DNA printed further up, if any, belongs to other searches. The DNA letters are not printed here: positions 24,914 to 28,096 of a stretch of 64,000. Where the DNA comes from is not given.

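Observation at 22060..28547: Cluster of four co-directional exported-protein genes (CBM-like surface protein, Cys-rich FN3 protein, M23-peptidase giant protein, small membrane protein) inside a housekeeping region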

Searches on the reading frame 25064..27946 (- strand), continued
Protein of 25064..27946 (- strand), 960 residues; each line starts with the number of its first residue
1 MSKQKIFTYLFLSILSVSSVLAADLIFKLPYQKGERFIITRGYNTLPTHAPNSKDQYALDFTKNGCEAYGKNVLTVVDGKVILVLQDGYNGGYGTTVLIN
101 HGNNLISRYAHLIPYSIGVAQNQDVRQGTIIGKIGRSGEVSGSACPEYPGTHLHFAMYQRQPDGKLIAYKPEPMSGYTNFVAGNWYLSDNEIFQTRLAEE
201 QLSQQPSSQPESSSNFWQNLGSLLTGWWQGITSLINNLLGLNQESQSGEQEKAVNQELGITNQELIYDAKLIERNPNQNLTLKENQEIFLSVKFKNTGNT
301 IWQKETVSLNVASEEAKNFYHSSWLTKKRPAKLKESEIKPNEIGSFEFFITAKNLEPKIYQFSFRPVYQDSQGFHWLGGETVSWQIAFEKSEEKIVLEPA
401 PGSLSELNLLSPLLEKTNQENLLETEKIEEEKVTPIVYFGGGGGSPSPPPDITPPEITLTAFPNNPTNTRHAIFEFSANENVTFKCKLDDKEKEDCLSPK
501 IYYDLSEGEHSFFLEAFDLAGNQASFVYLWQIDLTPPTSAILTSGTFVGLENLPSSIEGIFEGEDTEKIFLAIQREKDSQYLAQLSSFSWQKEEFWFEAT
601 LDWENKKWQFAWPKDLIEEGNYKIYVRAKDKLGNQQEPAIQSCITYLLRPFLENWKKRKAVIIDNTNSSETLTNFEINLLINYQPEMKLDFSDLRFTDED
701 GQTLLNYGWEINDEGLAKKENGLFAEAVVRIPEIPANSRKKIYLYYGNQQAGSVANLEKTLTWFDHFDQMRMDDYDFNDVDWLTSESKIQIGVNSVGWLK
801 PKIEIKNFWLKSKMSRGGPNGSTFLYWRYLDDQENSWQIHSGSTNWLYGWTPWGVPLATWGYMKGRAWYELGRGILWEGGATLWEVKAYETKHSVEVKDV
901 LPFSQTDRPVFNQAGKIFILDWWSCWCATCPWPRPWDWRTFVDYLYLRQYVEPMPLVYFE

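Call 60: find_related_loci(query=A6, collection=genome_contigs, flank=8000)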
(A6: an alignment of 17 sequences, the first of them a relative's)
Query A6 (960 aa) in genome_contigs; peptide patterns used: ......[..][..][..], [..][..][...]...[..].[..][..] (x = any residue, [..] = any of these).
69 stretches matched a pattern; 48 encode a relative of the query (tblastn E <= 1e-3); 48 distinct loci.
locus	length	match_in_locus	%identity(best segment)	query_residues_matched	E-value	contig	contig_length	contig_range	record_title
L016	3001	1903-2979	46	6-388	2e-100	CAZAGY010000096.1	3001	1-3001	MAG TPA_asm: uncultured Gammaproteobacteria bacterium isolate SRP178699_co1_485 genome assembly, contig: NODE_53460_leng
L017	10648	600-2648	33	6-650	2e-79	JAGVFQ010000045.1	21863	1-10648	MAG: Patescibacteria group bacterium isolate DeMMO2_29 c_000000051241, whole genome shotgun sequence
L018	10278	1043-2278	36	6-424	5e-64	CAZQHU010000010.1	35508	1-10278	MAG TPA_asm: uncultured Gammaproteobacteria bacterium isolate binchicken_co27_283 genome assembly, contig: NODE_2074_len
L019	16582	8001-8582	55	3-191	1e-63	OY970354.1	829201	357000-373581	MAG: uncultured bacterium isolate MFD04540.bin.2.12 genome assembly, chromosome: 1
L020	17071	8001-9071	37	11-380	2e-62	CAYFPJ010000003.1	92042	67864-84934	MAG TPA_asm: uncultured Gammaproteobacteria bacterium isolate ERP019367_co2_52 genome assembly, contig: NODE_258_length_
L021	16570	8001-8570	54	1-190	2e-57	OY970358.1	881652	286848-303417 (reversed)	MAG: uncultured bacterium isolate MFD00082.bin.c.7 genome assembly, chromosome: 1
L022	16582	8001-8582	49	22-212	3e-56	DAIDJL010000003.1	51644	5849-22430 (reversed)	MAG TPA_asm: Candidatus Parcubacteria bacterium isolate clean384 k141_1205447, whole genome shotgun sequence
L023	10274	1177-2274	38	15-378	1e-55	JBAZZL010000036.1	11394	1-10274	MAG: Patescibacteria group bacterium isolate SO_2017_GW3_15 scaffold_2849_c1_OW296A_2017, whole genome shotgun sequence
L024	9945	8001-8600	49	8-206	1e-55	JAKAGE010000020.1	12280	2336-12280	MAG: bacterium isolate WY2.bin145 NODE_7987_length_12280_cov_1.311199, whole genome shotgun sequence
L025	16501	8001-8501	54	20-187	1e-54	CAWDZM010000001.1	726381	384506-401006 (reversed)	MAG: uncultured bacterium isolate MFD01223.bin.1.73 genome assembly, contig: contig_20113, whole genome shotgun sequence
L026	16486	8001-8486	56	28-190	3e-54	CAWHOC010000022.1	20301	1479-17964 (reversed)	MAG: uncultured bacterium isolate MFD04780.bin.2.65 genome assembly, contig: contig_90897, whole genome shotgun sequence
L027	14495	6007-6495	52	27-191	1e-51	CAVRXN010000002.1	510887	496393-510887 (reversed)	MAG: uncultured bacterium isolate MFD02248.bin.2.6 genome assembly, contig: contig_41201, whole genome shotgun sequence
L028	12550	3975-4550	48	1-190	3e-50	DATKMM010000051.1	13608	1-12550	MAG TPA_asm: Candidatus Paceibacterota bacterium isolate SMAG_U14711 k141_3305631, whole genome shotgun sequence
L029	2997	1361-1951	47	4-205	5e-47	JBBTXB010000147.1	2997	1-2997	MAG: Patescibacteria group bacterium isolate H14-bin029_1 H14_bin029_1_000000000147, whole genome shotgun sequence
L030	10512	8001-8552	49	5-191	1e-46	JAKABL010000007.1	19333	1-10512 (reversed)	MAG: bacterium isolate WH2.bin17 NODE_4825_length_19333_cov_4.485473, whole genome shotgun sequence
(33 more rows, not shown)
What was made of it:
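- An independent scan of GTDB species representatives gave 26 Patescibacteria loci (call 60).
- Tried and rejected: The later scan with the C alignment succeeded (call 60).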

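Call 95: search_protein_families(library=phrogs, proteins=[window:25064-27946:-], max_evalue=0.001)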
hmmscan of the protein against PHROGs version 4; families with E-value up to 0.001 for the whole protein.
window:25064-27946:- (960 aa): 7 families
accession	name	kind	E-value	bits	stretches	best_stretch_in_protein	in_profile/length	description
phrog_6700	-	lysis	2.8e-09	35.5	1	69-185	2635-2739/2898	endolysin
phrog_7767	-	other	3.5e-09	37.7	1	58-167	23-113/194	metallo-endopeptidase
phrog_4070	-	tail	2.2e-07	30.4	1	52-165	621-717/989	tail length tape measure protein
phrog_14988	-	other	7e-07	30.2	1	71-160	45-129/272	peptidase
phrog_21656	-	other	8.3e-07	28.4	1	70-157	647-729/1022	peptidase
phrog_36429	-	unknown function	8.9e-06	24.7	1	69-157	139-220/1159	-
phrog_3084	-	lysis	0.00056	20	1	59-166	27-125/468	endolysin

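Call 98: find_related_loci(query=A6, collection=viral_contigs, flank=6000)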
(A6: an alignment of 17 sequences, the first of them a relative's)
Query A6 (960 aa) in viral_contigs; peptide patterns used: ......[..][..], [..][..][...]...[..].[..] (x = any residue, [..] = any of these).
15 stretches matched a pattern, but none encodes a relative of the query by tblastn (E <= 1e-3).
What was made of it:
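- Tried and rejected: No relatives of C occur on viral contigs (call 98).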

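Call 99: search_protein_families(library=padloc, proteins=[window:25064-27946:-], max_evalue=0.001)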
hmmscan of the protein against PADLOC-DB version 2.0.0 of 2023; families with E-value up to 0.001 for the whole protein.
window:25064-27946:- (960 aa): 0 families
